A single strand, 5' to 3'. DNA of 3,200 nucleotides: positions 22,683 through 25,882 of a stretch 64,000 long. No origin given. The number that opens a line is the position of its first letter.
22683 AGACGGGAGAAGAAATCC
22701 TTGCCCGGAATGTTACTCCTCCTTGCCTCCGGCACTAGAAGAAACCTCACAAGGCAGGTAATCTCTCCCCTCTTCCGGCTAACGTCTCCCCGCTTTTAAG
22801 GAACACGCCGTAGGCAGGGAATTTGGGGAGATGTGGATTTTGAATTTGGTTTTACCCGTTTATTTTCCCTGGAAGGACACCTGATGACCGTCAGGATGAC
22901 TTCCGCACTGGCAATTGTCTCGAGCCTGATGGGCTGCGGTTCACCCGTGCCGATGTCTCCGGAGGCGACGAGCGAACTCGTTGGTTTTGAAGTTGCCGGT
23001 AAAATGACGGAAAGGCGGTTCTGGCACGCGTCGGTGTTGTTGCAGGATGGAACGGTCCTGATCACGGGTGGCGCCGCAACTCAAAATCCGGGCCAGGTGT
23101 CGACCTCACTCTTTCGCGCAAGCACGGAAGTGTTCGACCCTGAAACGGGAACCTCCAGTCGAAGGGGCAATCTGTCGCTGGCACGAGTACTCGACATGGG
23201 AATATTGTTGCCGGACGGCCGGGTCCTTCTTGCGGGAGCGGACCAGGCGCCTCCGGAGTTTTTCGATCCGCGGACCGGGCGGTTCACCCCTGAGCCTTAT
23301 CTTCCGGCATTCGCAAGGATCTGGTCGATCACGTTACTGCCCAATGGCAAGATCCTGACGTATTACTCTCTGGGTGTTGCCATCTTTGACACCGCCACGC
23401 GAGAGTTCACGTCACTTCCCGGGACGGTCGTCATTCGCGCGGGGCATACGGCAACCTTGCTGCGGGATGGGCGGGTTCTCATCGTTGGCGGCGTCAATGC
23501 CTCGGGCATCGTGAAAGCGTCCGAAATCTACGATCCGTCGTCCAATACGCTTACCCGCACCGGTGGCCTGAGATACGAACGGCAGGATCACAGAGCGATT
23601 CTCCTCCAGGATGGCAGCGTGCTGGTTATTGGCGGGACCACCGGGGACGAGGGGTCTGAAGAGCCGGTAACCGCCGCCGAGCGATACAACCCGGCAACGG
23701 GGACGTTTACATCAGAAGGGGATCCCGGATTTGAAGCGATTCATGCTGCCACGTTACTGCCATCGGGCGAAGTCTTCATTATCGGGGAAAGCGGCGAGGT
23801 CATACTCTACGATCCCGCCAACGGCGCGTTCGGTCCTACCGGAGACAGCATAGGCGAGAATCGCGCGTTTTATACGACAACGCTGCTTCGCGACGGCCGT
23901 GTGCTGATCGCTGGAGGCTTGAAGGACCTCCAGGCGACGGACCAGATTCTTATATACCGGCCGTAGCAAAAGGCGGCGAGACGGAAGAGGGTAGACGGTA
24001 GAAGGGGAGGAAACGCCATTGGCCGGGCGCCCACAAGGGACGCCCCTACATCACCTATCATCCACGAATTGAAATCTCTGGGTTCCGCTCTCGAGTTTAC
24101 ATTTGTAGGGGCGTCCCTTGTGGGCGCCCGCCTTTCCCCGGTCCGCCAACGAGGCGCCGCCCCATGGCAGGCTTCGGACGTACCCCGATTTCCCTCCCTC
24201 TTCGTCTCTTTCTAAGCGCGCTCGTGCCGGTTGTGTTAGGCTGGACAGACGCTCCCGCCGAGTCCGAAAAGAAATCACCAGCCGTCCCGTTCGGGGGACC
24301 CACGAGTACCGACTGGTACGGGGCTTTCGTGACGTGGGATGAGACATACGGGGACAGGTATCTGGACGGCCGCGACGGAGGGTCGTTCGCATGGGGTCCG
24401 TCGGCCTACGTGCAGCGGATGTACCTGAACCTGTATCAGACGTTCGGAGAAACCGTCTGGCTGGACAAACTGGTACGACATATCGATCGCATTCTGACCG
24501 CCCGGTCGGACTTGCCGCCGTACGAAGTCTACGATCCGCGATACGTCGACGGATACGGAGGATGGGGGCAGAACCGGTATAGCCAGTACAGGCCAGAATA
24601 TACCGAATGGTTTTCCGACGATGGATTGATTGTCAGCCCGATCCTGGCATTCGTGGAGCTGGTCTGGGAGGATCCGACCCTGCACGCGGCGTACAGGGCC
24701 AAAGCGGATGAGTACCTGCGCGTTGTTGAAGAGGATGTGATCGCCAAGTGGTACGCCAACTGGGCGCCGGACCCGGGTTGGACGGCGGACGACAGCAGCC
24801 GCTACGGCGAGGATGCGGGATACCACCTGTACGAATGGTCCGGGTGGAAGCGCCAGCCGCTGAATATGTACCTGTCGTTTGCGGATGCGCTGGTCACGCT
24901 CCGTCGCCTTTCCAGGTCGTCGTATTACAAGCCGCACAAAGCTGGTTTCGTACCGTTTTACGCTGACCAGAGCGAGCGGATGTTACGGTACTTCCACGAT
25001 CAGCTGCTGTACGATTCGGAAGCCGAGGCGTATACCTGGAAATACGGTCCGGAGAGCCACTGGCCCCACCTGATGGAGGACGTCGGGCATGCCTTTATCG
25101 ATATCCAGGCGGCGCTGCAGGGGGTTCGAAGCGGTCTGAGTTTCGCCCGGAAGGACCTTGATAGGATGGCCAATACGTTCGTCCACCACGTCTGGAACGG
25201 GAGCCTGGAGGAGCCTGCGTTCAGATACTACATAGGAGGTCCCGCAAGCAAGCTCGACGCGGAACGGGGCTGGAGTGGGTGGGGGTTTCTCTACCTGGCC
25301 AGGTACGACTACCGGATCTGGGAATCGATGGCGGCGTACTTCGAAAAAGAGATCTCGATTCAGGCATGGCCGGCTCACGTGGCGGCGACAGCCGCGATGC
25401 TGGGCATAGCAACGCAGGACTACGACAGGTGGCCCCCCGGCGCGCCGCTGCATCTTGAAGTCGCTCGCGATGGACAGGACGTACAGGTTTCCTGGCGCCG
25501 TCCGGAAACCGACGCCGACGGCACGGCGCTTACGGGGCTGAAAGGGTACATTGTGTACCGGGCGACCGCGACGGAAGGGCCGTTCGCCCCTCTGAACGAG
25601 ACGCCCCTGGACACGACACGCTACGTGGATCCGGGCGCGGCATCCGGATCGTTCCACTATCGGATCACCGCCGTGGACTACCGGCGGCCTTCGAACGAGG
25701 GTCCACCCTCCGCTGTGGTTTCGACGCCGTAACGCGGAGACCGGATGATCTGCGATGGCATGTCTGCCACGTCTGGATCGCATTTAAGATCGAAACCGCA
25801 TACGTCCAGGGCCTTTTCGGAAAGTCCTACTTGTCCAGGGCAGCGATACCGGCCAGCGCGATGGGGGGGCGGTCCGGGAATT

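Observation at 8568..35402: Co-amplification and interleaving of the GWxTD/TPR and Kelch-lipoprotein families: candidate two-component envelope module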

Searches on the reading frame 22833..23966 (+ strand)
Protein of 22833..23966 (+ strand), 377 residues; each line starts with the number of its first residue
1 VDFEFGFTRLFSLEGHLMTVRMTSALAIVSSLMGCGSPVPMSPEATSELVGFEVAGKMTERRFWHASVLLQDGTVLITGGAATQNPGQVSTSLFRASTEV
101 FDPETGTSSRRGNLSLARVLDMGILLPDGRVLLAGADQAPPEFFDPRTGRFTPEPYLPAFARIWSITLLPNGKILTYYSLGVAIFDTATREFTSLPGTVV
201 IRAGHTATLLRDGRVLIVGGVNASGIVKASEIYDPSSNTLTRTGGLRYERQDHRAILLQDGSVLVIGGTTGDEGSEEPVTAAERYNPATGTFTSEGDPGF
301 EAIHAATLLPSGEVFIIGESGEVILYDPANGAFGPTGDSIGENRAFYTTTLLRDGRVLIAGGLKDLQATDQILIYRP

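Call 4: search_protein_families(library=pfam, proteins=[window:22833-23966:+], max_evalue=0.01)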
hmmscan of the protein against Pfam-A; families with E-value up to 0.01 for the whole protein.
window:22833-23966:+ (377 aa): 10 families
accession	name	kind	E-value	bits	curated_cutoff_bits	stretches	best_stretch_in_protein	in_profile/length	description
PF13418.12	Kelch_4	-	1.5e-23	82.9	21.6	2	202-243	2-44/49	Galactose oxidase, central domain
PF13964.12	Kelch_6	-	1.9e-20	72.5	25.3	1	257-297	8-45/50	Kelch motif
PF01344.31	Kelch_1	-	3.2e-12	46.1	20.1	1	259-295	10-42/46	Kelch motif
PF07646.21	Kelch_2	-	1.3e-07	31.6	21.3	0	203-245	3-46/48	Kelch motif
PF24681.1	Kelch_KLHDC2_KLHL20_DRC7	-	4.3e-07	29.9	50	1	182-271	81-175/221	KLHDC2/KLHL20/DRC7 Kelch-repeats domain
PF24981.1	Beta-prop_ATRN-LZTR1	-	8.4e-07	29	50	0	197-275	143-226/289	Attractin/LZTR1 beta-propeller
PF25210.1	Kelch_FKB95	-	2.7e-05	24.4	70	1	218-331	48-160/268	FKB95, Kelch-repeats domain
PF13415.12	Kelch_3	-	3.9e-05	24.1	22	0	262-294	3-32/48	Galactose oxidase, central domain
PF07250.17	Glyoxal_oxid_N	-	6.4e-05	22.8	37.5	0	66-144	71-144/243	Glyoxal oxidase N-terminus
PF02698.23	DUF218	-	0.00046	20.6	27.6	0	57-84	11-35/133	DUF218 domain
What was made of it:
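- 22896..23966 (+): K2: Kelch lipoprotein, orthogroup KC. The open reading frame begins at 22833; the likely start is 22884 or 22896. Kelch_4/6 (call 4).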

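Call 5: search_protein_families(library=ncbifam, proteins=[window:22833-23966:+], max_evalue=0.01)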
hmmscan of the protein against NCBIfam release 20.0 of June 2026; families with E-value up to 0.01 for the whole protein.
window:22833-23966:+ (377 aa): 2 families
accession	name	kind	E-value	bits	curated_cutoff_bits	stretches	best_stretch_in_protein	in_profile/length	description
NF052501.1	RdCuOxGlxASco2837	equivalog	3.2e-17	62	800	3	52-139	436-521/645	radical copper oxidase GlxA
TIGR02608.1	delta_60_rpt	domain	1.8e-11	43.7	76.5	0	347-375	4-32/55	delta-60 repeat domain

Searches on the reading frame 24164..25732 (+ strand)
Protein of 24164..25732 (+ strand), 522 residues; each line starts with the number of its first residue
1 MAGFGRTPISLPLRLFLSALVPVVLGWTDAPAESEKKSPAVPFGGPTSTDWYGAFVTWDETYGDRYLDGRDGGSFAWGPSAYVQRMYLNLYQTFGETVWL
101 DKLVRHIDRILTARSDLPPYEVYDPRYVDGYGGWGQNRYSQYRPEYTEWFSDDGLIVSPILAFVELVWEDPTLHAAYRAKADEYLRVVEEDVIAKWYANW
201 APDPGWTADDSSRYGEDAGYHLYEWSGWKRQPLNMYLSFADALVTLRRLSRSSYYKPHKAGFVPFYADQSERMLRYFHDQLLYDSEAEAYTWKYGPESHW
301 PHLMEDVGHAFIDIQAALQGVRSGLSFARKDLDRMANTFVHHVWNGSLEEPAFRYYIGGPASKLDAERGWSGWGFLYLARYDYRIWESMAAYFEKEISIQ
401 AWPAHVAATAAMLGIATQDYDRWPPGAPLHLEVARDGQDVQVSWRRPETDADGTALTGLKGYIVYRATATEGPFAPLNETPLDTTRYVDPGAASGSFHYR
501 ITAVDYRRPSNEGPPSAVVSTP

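Call 4: search_protein_families(library=pfam, proteins=[window:24164-25732:+], max_evalue=0.01)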
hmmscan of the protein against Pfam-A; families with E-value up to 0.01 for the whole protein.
window:24164-25732:+ (522 aa): 0 families

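Call 5: search_protein_families(library=ncbifam, proteins=[window:24164-25732:+], max_evalue=0.01)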
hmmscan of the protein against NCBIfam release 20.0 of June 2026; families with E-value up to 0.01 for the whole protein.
window:24164-25732:+ (522 aa): 0 families
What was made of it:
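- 24164..25732 (+): X2: exported 522-aa protein with no family match. It is conserved downstream of K2-type genes. No Pfam or NCBIfam hit (calls 4, 5).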

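Call 70: search_protein_families(library=padloc, proteins=[window:24164-25732:+], max_evalue=0.001)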
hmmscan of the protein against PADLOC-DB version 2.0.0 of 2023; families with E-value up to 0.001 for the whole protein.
window:24164-25732:+ (522 aa): 0 families
